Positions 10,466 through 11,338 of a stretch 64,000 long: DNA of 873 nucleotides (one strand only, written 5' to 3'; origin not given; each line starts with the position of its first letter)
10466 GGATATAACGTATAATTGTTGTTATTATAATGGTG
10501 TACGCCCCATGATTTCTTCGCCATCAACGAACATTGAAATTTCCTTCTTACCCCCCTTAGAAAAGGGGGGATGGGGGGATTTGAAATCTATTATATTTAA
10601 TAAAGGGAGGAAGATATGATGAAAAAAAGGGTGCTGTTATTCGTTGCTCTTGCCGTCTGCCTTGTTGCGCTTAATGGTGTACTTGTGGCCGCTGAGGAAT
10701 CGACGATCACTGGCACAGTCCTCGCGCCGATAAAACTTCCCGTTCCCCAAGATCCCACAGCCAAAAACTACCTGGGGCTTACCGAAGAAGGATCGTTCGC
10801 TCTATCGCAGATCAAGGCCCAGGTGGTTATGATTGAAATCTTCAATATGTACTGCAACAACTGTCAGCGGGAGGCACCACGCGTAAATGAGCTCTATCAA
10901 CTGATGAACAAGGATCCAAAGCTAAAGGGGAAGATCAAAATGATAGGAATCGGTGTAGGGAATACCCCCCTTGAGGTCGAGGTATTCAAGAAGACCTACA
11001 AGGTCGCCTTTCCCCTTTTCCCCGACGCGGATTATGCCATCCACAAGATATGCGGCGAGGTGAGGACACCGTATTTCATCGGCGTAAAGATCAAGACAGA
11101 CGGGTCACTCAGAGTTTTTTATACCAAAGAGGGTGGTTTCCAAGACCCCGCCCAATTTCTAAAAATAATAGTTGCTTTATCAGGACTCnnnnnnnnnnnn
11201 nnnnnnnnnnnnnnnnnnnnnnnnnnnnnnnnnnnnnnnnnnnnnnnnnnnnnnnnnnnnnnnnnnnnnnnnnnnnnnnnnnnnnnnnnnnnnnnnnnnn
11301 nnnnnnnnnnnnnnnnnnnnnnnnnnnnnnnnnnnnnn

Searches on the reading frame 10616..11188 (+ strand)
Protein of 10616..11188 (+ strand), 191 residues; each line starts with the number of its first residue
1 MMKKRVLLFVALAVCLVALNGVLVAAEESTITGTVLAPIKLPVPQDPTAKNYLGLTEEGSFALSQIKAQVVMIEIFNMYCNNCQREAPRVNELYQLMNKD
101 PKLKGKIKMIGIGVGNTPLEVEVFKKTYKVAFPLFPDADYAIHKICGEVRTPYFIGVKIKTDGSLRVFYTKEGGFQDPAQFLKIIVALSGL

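Call 20: search_protein_families(library=pfam, proteins=[window:10616-11188:+], max_evalue=0.00001)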
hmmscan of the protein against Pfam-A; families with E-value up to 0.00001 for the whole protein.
window:10616-11188:+ (191 aa): 1 family
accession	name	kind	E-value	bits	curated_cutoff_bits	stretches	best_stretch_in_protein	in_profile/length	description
PF00578.27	AhpC-TSA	-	3.7e-07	30.6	26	1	56-150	13-102/124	AhpC/TSA family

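Call 35: search_protein_families(library=ncbifam, proteins=[window:10616-11188:+], max_evalue=0.00001)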
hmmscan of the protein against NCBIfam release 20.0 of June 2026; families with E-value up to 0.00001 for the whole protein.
window:10616-11188:+ (191 aa): 1 family
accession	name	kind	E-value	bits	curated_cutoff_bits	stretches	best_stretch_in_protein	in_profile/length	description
NF002854.0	PRK03147.1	subfamily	2.5e-12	47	170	1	52-167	46-154/176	thiol-disulfide oxidoreductase ResA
